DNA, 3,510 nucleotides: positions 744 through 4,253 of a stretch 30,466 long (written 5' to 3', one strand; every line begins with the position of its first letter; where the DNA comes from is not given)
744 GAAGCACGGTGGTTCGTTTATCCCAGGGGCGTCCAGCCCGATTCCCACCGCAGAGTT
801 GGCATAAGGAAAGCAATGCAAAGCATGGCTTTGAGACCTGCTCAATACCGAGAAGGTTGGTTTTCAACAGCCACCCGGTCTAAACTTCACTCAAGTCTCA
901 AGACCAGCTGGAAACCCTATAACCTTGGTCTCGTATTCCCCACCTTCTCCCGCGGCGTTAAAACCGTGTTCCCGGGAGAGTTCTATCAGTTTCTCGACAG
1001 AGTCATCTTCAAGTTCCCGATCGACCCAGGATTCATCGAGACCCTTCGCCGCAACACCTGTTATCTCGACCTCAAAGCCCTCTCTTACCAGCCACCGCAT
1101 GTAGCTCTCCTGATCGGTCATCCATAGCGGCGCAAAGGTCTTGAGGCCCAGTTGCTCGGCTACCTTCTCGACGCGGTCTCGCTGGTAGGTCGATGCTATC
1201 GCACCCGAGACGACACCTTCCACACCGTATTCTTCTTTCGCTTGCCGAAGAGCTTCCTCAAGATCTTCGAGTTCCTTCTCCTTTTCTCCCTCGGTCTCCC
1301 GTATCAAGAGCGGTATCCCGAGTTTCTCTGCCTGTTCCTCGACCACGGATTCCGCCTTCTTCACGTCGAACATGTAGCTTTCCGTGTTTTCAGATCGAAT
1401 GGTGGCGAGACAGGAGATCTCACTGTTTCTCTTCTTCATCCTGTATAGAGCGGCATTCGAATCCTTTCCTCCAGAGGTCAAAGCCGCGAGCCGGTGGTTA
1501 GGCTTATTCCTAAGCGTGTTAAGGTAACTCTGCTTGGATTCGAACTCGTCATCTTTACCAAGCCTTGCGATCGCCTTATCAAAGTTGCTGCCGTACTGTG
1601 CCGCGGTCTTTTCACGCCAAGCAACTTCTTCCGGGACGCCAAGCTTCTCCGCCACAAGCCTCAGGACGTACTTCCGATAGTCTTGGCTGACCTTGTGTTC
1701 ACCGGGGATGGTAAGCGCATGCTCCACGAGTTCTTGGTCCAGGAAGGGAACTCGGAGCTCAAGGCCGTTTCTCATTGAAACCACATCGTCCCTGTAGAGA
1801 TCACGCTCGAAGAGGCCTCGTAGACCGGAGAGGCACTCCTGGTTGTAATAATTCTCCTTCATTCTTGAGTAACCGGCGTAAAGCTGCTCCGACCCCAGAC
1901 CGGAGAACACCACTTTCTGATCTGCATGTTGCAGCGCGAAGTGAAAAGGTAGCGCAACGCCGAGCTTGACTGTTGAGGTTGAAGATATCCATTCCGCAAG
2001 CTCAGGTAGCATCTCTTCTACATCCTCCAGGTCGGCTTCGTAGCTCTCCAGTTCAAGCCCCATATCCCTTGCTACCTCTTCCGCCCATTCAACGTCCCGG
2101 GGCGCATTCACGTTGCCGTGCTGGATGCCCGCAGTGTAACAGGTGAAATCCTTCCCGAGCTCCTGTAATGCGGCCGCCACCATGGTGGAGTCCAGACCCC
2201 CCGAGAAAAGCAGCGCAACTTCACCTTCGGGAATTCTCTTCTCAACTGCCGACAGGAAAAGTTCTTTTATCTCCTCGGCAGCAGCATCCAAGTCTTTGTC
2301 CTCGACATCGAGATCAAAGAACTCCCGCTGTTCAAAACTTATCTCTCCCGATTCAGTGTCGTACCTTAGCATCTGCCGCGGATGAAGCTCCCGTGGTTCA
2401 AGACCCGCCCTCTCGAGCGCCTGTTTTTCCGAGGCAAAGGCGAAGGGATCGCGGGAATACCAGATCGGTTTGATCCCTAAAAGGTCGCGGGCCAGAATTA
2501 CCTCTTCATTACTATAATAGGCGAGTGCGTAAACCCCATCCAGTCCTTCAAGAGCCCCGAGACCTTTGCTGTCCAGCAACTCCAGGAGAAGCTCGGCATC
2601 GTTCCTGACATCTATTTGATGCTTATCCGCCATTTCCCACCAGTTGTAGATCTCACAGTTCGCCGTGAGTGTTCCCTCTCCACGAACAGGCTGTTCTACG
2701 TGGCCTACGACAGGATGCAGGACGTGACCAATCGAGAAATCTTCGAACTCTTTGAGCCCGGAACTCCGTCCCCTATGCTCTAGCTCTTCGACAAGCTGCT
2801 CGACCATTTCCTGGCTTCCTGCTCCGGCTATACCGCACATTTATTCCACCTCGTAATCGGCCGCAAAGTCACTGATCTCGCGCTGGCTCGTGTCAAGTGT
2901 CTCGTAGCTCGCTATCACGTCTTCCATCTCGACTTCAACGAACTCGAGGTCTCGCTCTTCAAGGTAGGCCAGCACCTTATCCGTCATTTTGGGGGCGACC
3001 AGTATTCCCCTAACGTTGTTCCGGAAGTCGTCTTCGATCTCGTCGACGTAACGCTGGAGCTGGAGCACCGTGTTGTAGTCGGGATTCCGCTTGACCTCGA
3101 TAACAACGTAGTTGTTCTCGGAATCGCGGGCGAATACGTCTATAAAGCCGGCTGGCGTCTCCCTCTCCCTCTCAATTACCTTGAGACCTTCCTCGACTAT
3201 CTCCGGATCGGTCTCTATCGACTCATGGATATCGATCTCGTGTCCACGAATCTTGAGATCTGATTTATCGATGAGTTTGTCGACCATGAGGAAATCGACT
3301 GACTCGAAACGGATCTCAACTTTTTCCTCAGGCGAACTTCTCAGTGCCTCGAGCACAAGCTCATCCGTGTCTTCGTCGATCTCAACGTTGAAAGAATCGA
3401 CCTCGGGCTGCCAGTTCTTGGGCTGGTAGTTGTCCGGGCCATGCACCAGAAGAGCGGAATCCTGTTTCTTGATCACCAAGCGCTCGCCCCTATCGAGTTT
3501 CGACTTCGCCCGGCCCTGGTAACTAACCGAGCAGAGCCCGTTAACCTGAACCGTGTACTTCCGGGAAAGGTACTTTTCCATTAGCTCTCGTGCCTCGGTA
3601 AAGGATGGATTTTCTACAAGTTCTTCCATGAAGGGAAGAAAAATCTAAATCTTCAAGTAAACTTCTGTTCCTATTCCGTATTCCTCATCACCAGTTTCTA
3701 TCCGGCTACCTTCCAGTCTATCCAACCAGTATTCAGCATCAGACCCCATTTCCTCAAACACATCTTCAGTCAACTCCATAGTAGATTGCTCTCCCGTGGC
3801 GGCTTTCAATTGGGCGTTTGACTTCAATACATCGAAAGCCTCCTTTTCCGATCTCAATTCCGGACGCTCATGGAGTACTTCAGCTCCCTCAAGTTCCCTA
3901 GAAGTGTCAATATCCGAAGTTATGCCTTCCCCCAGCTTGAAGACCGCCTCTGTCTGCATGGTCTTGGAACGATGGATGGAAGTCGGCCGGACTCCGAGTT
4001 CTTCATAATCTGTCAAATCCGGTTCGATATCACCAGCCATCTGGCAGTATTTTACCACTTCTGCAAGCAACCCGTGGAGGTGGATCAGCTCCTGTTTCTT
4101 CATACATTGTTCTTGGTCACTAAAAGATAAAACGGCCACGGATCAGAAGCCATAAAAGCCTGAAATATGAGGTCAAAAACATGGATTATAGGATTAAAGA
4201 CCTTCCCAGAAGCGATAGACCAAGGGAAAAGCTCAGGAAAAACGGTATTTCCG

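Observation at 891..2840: AsnB-like glutamine amidotransferase fused to diphthine-ammonia ligase: a candidate glutamine-dependent diphthamide synthetase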

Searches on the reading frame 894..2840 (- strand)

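Call 4: search_protein_families(library=pfam, proteins=[window:894-2840:-], max_evalue=0.1)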
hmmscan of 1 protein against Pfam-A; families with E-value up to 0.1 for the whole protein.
window:894-2840:- (649 aa): 13 families
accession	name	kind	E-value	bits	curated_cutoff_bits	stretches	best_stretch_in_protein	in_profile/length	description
PF01902.24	Diphthami_syn_2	-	7.4e-54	183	23.2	1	450-643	2-189/219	Diphthamide synthase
PF00733.27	Asn_synthase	-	4.8e-43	148.6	21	2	332-417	207-291/354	Asparagine synthase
PF13537.11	GATase_7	-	4.5e-16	59.4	25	1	49-143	13-122/123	Glutamine amidotransferase domain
PF13522.11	GATase_6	-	1.2e-11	45.2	27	1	44-138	21-130/130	Glutamine amidotransferase domain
PF24167.1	DUF7411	-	5.9e-07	29.7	28.7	1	207-278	2-67/194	Family of unknown function (DUF7411)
PF01171.26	ATP_bind_3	-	1.8e-06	28.2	27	2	455-534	6-83/182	PP-loop family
PF06508.19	QueC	-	2.4e-06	27.7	22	1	210-270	4-61/210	Queuosine biosynthesis protein QueC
PF03054.22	tRNA_Me_trans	-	4.9e-06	26.8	20.6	1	208-268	3-71/202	tRNA methyl transferase HUP domain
PF02540.23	NAD_synthase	-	0.0026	17.4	21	1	198-268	12-80/242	NAD synthase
PF02568.20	ThiI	-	0.011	15.8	20.5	0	452-488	7-44/197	Thiamine biosynthesis protein (ThiI)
PF04055.27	Radical_SAM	-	0.014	16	29.5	0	516-567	22-73/166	Radical SAM superfamily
PF07994.18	NAD_binding_5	-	0.055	13.4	25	1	397-553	22-176/321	Myo-inositol-1-phosphate synthase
PF22560.2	GMT-wHTH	-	0.057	14.3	27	0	171-229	14-70/82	GMT-like wHTH domain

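Call 5: search_protein_families(library=ncbifam, proteins=[window:894-2840:-], max_evalue=0.1)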
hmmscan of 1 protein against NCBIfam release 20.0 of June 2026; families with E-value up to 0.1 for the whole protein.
window:894-2840:- (649 aa): 28 families (the best 25 are shown)
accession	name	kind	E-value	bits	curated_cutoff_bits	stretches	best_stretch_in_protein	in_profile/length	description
TIGR03679.1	Dph6_archaeal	equivalog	4.7e-71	238.5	197.3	1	452-644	1-191/218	diphthine--ammonia ligase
TIGR01536.1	asn_synth_AEB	equivalog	1.9e-68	231.8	267.1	2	2-335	1-382/517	asparagine synthase (glutamine-hydrolyzing)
NF006949.0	PRK09431.1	equivalog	5.9e-54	183.5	499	1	1-418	1-457/554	asparagine synthase B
TIGR03104.1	trio_amidotrans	equivalog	1.1e-32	113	570.1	3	350-411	459-518/589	N-acetylglutaminylglutamine amidotransferase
TIGR03108.1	eps_aminotran_1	hypoth_equivalog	4e-28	98.5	816.9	3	9-160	17-184/628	XrtA/PEP-CTERM system amidotransferase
NF033535.1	lass_lactam_cya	exception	7.8e-24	84.2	525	3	342-429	526-611/668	lasso peptide isopeptide bond-forming cyclase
NF052347.1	TTX_0299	hypoth_equivalog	2e-12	47.1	250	1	453-642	2-174/200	TTX_0299 family putative ATP pyrophosphatase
NF052346.1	PAB0415_fam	hypoth_equivalog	1.6e-10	41.1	250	1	453-644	2-181/205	PAB0415 family putative ATP pyrophosphatase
NF033561.1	macrolact_Ik_Al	subfamily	8.9e-08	31.2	300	2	183-263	188-270/561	albusnodin/ikarugamycin family macrolactam cyclase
TIGR02432.1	lysidine_TilS_N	equivalog_domain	7.5e-07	29.3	93.6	1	455-534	6-86/189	tRNA lysidine(34) synthetase TilS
NF006351.0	PRK08576.1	equivalog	1.2e-06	27.4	290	1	378-517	167-296/436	hypothetical protein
NF001138.1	PRK00143.1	equivalog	3.7e-06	26.1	284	1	208-270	2-69/345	tRNA 2-thiouridine(34) synthase MnmA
NF011155.0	PRK14561.1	equivalog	6.5e-06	26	207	1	207-277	2-66/195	hypothetical protein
TIGR00552.1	nadE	equivalog_domain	6.7e-06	25.5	63.65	1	187-269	5-86/251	NAD(+) synthase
TIGR01134.1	purF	equivalog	7.1e-06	25.6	350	1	56-164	102-221/432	amidophosphoribosyltransferase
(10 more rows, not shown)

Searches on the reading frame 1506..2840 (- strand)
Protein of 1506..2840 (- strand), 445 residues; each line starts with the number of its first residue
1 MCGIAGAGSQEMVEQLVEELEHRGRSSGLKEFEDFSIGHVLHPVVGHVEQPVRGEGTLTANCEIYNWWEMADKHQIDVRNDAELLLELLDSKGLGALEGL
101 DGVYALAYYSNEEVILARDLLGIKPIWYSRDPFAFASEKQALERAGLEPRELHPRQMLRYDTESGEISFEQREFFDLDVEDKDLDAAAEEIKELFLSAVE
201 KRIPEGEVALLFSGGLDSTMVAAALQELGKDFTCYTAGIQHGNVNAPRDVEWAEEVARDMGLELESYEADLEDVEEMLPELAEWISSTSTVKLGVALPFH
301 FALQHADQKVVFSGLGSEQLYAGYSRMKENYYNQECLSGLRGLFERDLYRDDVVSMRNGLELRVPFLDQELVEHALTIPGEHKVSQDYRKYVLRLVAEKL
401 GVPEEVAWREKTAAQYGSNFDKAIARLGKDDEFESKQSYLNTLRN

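Call 33: find_related_loci(query=A1, collection=genome_contigs, flank=4000)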
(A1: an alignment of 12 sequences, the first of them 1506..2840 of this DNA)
Query A1 (445 aa) in genome_contigs; peptide patterns used: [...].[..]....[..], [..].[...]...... (x = any residue, [..] = any of these).
599 stretches matched a pattern (row limit reached: there are more); 554 encode a relative of the query (tblastn E <= 1e-3); the best 80 are kept; 80 distinct loci.
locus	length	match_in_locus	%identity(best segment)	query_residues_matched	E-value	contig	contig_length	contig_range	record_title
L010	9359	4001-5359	63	1-444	0e+0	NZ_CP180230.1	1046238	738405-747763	Candidatus Nanosalina sp. VS9-1 chromosome, complete genome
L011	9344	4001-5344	62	1-444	8e-180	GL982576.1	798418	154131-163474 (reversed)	MAG: Candidatus Nanosalina sp. J07AB43 genomic scaffold scf_7180000030744, whole genome shotgun sequence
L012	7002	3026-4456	45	1-443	5e-121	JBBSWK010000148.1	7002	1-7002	MAG: Nanoarchaeota archaeon isolate H51-bin025_1 H51_bin025_1_000000000152, whole genome shotgun sequence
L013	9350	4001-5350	44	1-443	3e-116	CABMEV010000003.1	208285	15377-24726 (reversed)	uncultured archaeon isolate LFW-252_1 genome assembly, contig: LFW2521_11, whole genome shotgun sequence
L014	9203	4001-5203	46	37-431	5e-113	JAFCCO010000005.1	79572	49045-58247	MAG: Candidatus Iainarchaeum archaeon isolate AB_3033_Bin_60 AB_3033_Bin_60_scaffold_189, whole genome shotgun sequence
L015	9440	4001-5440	42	1-440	1e-110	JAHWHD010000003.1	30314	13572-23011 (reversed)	MAG: Candidatus Woesearchaeota archaeon isolate FT1_799 k127_68319, whole genome shotgun sequence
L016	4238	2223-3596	43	1-440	1e-105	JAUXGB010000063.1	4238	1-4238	MAG: Candidatus Altiarchaeota archaeon isolate CSMAG_2918 CSMAG_2918_k117_8570738_length_4238_cov_6.0000, whole genome s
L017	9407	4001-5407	38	1-443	5e-82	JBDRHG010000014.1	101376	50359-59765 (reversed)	MAG: archaeon isolate MEGAHIT-group-1.497 k141_11728633, whole genome shotgun sequence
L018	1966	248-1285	38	94-443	1e-79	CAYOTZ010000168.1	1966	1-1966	MAG TPA_asm: uncultured Methanosarcinales archaeon isolate binchicken_co184_28 genome assembly, contig: NODE_134413_leng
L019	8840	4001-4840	39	168-441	2e-58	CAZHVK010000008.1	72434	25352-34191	MAG TPA_asm: uncultured Methanosarcinales archaeon isolate binchicken_co330_8 genome assembly, contig: NODE_342_length_7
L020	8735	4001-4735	42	191-443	1e-53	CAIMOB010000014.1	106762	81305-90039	uncultured archaeon isolate AlinenSediments_bin-2373 genome assembly, contig: bin-2373:14/60, whole genome shotgun seque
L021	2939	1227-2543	32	1-418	7e-54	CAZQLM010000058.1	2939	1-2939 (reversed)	MAG TPA_asm: uncultured archaeon isolate binchicken_co409_132 genome assembly, contig: NODE_8233_length_2939_cov_11.1321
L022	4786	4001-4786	43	1-259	4e-56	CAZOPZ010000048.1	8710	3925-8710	MAG TPA_asm: uncultured Methanosarcinales archaeon isolate binchicken_co251_164 genome assembly, contig: NODE_11532_leng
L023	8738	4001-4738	36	185-425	1e-52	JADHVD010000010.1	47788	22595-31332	MAG: Candidatus Woesearchaeota archaeon isolate BS150m-G63 BS-150m-C558, whole genome shotgun sequence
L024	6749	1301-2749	31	1-444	2e-50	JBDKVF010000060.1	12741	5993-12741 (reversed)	MAG: Methanobacteriaceae archaeon isolate 8_bin.87 c_000001136723, whole genome shotgun sequence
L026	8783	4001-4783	39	188-443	1e-41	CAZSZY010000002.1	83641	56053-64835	MAG TPA_asm: uncultured Methanosarcinales archaeon isolate SRP191223_co1_382 genome assembly, contig: NODE_124_length_83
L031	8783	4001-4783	28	201-438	2e-26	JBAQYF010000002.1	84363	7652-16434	MAG: Candidatus Altiarchaeia archaeon isolate MFD12011_ilm_asm_bin5 k127_86904, whole genome shotgun sequence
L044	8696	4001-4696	27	178-424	3e-23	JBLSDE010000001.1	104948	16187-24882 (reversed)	Cuniculiplasma sp. SKW4 k141_6210_length_104948_cov_1203.1636, whole genome shotgun sequence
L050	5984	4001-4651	29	205-429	1e-22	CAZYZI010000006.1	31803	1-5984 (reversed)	MAG TPA_asm: uncultured archaeon isolate SRP200020_co5_110 genome assembly, contig: NODE_2111_length_31803_cov_23.030742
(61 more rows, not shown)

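Call 37: search_protein_families(library=pfam, proteins=[L010:7844-8920:-, L020:4733-5920:-, L012:543-1091:-, L026:4791-5354:+, L023:1878-3866:+, L026:1794-3899:+, L020:3412-3891:+, L024:3087-3584:+, L020:3869-4741:+, L044:3989-4726:+], max_evalue=0.001)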
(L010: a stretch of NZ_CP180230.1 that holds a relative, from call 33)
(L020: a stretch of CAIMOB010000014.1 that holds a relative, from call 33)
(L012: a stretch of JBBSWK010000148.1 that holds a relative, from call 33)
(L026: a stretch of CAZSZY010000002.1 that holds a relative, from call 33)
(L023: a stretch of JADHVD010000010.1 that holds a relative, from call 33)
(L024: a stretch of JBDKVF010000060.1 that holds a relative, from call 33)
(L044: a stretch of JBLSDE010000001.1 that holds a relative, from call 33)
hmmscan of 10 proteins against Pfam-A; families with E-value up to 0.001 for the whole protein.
L010:7844-8920:- (358 aa): 6 families
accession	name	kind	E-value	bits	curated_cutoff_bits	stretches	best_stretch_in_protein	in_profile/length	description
PF16897.10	MMR_HSR1_Xtn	-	2.9e-24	85.5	35.2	1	181-281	1-106/106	C-terminal region of MMR_HSR1 domain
PF01926.29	MMR_HSR1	-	9.6e-24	84.1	21.9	1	63-174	1-109/113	50S ribosome-binding GTPase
PF02421.24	FeoB_N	-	3.5e-12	46.6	27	1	63-119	2-58/156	Ferrous iron transport protein B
PF02824.27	TGS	-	9.5e-10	38.8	22.2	1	283-353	2-58/60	TGS domain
PF00350.29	Dynamin_N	-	6.2e-05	23.5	27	0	64-86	1-23/168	Dynamin family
PF03193.22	RsgA_GTPase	-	0.00039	20.7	30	0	28-89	73-135/174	RsgA GTPase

L020:4733-5920:- (395 aa): 8 families
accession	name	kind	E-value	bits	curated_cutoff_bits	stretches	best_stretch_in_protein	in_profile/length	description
PF16897.10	MMR_HSR1_Xtn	-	4.7e-37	126.6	35.2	1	215-319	1-105/106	C-terminal region of MMR_HSR1 domain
PF01926.29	MMR_HSR1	-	1.8e-24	86.4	21.9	1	95-204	1-105/113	50S ribosome-binding GTPase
PF02421.24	FeoB_N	-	2.6e-14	53.5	27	1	95-152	2-59/156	Ferrous iron transport protein B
PF02824.27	TGS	-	1.3e-11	44.8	22.2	1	323-393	3-59/60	TGS domain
PF03193.22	RsgA_GTPase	-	4e-06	27.2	30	0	32-117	47-131/174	RsgA GTPase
PF00350.29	Dynamin_N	-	3.6e-05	24.3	27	0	96-117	1-22/168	Dynamin family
PF09439.16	SRPRB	-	4e-05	23.5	25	1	94-151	4-57/178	Signal recognition particle receptor beta subunit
PF02492.25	cobW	-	0.00048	20.2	20.7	0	256-295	130-170/180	CobW/HypB/UreG, nucleotide-binding domain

L012:543-1091:- (182 aa): 1 family
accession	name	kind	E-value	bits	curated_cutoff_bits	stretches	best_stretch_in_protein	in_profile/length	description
PF00924.24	MS_channel_2nd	-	2.6e-12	47.1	20.2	1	115-177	1-63/68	Mechanosensitive ion channel, beta-domain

L026:4791-5354:+ (187 aa): 2 families
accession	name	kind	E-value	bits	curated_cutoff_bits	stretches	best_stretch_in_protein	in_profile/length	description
PF05552.17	MS_channel_1st_1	-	2e-08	34.4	22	1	23-56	17-50/50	Mechanosensitive ion channel, conserved TM helix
PF00924.24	MS_channel_2nd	-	2.6e-08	34.3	20.2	1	132-178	16-62/68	Mechanosensitive ion channel, beta-domain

L023:1878-3866:+ (662 aa): 3 families
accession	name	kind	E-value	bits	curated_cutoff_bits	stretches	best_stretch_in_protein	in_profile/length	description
PF01935.23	DUF87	-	3.2e-32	112.9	23.2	1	103-313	2-219/220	Helicase HerA, central domain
PF05872.18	HerA_C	-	3.9e-05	22.9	22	0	322-427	255-363/502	Helicase HerA-like C-terminal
PF10412.15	TrwB_AAD_bind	-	0.00096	18.6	20.5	0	121-173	13-65/387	Type IV secretion-system coupling protein DNA-binding domain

L026:1794-3899:+ (701 aa): 3 families
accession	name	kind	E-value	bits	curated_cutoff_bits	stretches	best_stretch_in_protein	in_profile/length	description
PF01935.23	DUF87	-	6e-34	118.5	23.2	1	105-317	2-219/220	Helicase HerA, central domain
PF05872.18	HerA_C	-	5.6e-06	25.7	22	0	330-434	259-366/502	Helicase HerA-like C-terminal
PF01580.24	FtsK_SpoIIIE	-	0.00078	19.4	24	0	110-173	25-92/221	FtsK/SpoIIIE family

L020:3412-3891:+ (159 aa): 1 family
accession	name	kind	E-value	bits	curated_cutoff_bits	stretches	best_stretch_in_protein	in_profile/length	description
PF01467.32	CTP_transf_like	-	4e-21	76.1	21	1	26-119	2-93/133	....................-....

L024:3087-3584:+ (165 aa): 1 family
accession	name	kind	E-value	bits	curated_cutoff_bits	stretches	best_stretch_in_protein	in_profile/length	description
PF01842.31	ACT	-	7.6e-06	26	27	1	8-71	3-63/66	ACT domain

L020:3869-4741:+ (290 aa): 3 families
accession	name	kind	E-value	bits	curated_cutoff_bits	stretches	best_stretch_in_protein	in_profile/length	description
PF00733.27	Asn_synthase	-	5.3e-37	128.7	21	2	45-177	2-140/354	Asparagine synthase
PF24167.1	DUF7411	-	1.5e-09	38.2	28.7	1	63-133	4-73/194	Family of unknown function (DUF7411)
PF02540.23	NAD_synthase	-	0.00039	20.1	21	1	65-133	24-94/242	NAD synthase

L044:3989-4726:+ (245 aa): 1 family
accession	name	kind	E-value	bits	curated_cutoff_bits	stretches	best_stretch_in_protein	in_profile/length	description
PF00733.27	Asn_synthase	-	4.1e-27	96.2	21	2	30-142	21-140/354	Asparagine synthase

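Call 66: search_protein_families(library=ncbifam, proteins=[L020:3869-4738:+], max_evalue=0.00001)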
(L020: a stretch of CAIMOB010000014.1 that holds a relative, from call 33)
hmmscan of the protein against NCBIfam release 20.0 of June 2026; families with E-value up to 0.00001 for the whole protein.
L020:3869-4738:+ (290 aa): 7 families
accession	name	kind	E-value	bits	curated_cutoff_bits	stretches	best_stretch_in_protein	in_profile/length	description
TIGR01536.1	asn_synth_AEB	equivalog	2.2e-37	129.2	267.1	2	29-181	221-380/517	asparagine synthase (glutamine-hydrolyzing)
NF006949.0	PRK09431.1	equivalog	1.3e-35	122.9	499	1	29-267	196-459/554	asparagine synthase B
TIGR03104.1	trio_amidotrans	equivalog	2.8e-25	88.6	570.1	2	11-186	212-394/589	N-acetylglutaminylglutamine amidotransferase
TIGR03108.1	eps_aminotran_1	hypoth_equivalog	1.3e-11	43.9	816.9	1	39-176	237-378/628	XrtA/PEP-CTERM system amidotransferase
NF033535.1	lass_lactam_cya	exception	3.5e-10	39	525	1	202-274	537-609/668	lasso peptide isopeptide bond-forming cyclase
NF011155.0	PRK14561.1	equivalog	1.1e-09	38.2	207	1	63-137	4-77/195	hypothetical protein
NF033561.1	macrolact_Ik_Al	subfamily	3.9e-09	35.7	300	0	37-130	188-285/561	albusnodin/ikarugamycin family macrolactam cyclase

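Call 68: search_protein_families(library=pfam, proteins=[L050:2344-3345:+, L050:3387-3935:+, L050:4901-5233:+, L024:3591-4610:+, L024:4652-5842:+, L024:2843-3055:+], max_evalue=0.0001)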
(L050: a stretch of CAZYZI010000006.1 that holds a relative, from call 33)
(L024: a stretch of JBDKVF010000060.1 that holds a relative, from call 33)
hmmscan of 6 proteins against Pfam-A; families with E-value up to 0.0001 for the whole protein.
L050:2344-3345:+ (334 aa): 1 family
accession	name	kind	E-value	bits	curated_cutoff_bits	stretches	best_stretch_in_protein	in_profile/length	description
PF01866.22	Diphthamide_syn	-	9.3e-66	222.7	33.2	1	29-327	1-300/302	Putative diphthamide synthesis protein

L050:3387-3935:+ (183 aa): 1 family
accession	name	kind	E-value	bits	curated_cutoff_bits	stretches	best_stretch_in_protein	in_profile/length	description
PF00352.27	TBP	-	1.6e-29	102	22.9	2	98-172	2-78/85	Transcription factor TFIID (or TATA-binding protein, TBP)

L050:4901-5233:+ (111 aa): 2 families
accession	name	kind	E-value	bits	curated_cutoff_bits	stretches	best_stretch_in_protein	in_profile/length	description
PF03819.22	MazG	-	1.8e-06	28.6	22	1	38-95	9-69/74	MazG nucleotide pyrophosphohydrolase domain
PF01503.22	PRA-PH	-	2.2e-05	25.2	21.3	1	20-87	16-81/86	Phosphoribosyl-ATP pyrophosphohydrolase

L024:3591-4610:+ (340 aa): 3 families
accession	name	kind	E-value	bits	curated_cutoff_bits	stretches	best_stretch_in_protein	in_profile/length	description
PF00742.24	Homoserine_dh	-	9.8e-60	201.8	22.9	1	160-333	1-173/173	Homoserine dehydrogenase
PF03447.22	NAD_binding_3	-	1.3e-10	42.5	24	1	10-152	1-116/116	Homoserine dehydrogenase, NAD binding domain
PF00208.27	ELFV_dehydrog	-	2.4e-06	27.9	23.4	1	5-96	34-116/241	Glutamate/Leucine/Phenylalanine/Valine dehydrogenase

L024:4652-5842:+ (397 aa): 3 families
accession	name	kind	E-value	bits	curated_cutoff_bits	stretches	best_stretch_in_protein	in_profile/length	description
PF10143.14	PhosphMutase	-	5.1e-59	199.4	21.5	1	37-202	1-170/170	2,3-bisphosphoglycerate-independent phosphoglycerate mutase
PF01676.23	Metalloenzyme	-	3.8e-49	167.9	24.3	1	1-375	1-230/252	Metalloenzyme superfamily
PF01663.27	Phosphodiest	-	6.9e-06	26.3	23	1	196-341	88-219/342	Type I phosphodiesterase / nucleotide pyrophosphatase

L024:2843-3055:+ (71 aa): 0 families

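Call 72: search_protein_families(library=pfam, proteins=[L031:4834-5250:-, L031:5257-5535:-, L031:5541-7298:-, L031:3362-3865:+], max_evalue=0.001)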
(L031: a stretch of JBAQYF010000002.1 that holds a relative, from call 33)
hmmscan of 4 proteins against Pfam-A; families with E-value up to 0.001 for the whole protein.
L031:4834-5250:- (139 aa): 0 families

L031:5257-5535:- (93 aa): 1 family
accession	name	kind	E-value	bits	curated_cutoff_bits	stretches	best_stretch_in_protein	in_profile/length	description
PF01866.22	Diphthamide_syn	-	3.9e-17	63.1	33.2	1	29-89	1-60/302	Putative diphthamide synthesis protein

L031:5541-7298:- (586 aa): 6 families
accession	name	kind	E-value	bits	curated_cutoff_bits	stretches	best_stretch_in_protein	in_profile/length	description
PF00009.33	GTP_EFTU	-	1e-35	123.5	26.5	1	12-215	5-186/188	Elongation factor Tu GTP binding domain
PF14578.12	GTP_EFTU_D4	-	1.7e-31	108.4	23.8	1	459-543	2-86/86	Elongation factor Tu domain 4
PF11987.13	IF-2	-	3.4e-18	66.1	27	1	335-438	14-117/117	Translation-initiation factor 2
PF03144.31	GTP_EFTU_D2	-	1.5e-12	48.2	30.3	1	245-322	1-72/73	Elongation factor Tu domain 2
PF01926.29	MMR_HSR1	-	6.7e-06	26.6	21.9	1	13-136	2-113/113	50S ribosome-binding GTPase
PF22042.2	EF-G_D2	-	6.7e-05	23.4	27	0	230-279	1-50/84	Elongation factor G domain 2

L031:3362-3865:+ (168 aa): 0 families

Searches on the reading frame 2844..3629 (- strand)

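Call 53: search_protein_families(library=pfam, proteins=[window:2844-3629:-], max_evalue=0.001)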
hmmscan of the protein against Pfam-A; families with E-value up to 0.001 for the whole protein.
window:2844-3629:- (262 aa): 2 families
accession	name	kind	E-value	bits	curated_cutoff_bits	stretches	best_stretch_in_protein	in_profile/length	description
PF01939.22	NucS_C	-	8.2e-25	87.6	24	1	130-234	1-107/124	Endonuclease NucS C-terminal domain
PF21003.3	NucS_N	-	3.8e-18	65.7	23.9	1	30-113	8-89/100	Endonuclease NucS N-terminal PH-like domain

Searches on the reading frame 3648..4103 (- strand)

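Call 53: search_protein_families(library=pfam, proteins=[window:3648-4103:-], max_evalue=0.001)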
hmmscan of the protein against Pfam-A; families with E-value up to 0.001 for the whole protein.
window:3648-4103:- (152 aa): 1 family
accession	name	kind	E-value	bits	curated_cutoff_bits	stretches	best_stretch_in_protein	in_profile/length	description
PF01893.21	UPF0058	-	3.1e-17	63.1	25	1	1-71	1-71/87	Uncharacterised protein family UPF0058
